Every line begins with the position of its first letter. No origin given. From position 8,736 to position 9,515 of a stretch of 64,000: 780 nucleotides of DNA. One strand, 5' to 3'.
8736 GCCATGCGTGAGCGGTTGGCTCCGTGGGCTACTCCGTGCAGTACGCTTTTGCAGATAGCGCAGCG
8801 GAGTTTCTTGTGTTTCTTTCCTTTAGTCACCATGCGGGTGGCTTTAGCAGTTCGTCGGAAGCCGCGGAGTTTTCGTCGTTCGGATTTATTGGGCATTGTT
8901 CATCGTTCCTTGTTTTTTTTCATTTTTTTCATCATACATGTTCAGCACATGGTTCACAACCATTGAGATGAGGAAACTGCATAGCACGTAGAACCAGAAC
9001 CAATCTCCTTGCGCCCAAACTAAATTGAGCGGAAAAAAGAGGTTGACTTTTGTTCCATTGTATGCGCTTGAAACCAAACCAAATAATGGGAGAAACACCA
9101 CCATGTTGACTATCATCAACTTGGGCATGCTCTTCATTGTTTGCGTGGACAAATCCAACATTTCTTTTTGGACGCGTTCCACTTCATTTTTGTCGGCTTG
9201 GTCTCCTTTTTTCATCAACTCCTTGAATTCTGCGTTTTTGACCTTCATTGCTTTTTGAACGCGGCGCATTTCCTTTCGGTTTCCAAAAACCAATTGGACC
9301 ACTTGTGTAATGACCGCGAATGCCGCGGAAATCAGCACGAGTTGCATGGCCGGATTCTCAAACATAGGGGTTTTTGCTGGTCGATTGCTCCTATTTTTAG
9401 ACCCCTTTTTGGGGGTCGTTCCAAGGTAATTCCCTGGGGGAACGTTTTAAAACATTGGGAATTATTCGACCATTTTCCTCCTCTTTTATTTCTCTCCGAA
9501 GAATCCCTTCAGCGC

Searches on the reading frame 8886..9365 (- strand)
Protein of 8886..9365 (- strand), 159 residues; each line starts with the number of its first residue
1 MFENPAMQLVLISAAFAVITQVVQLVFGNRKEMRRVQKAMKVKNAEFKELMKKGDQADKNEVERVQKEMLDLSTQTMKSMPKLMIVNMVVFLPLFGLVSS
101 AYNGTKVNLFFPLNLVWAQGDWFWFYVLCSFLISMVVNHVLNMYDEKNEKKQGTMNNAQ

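Call 23: search_protein_families(library=pfam, proteins=[window:8886-9365:-], max_evalue=0.01)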
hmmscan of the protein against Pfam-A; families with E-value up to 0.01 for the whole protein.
window:8886-9365:- (159 aa): 3 families
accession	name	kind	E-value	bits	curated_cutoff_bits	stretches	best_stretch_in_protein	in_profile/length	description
PF01956.21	EMC3_TMCO1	-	1.6e-14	54.4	27.1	1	8-143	18-167/169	Integral membrane protein EMC3/TMCO1-like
PF07739.18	TipAS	-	0.0017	19.3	23.8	1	30-87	27-84/117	TipAS antibiotic-recognition domain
PF02949.25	7tm_6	-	0.0026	17.3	25.8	1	40-138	25-129/313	7tm Odorant receptor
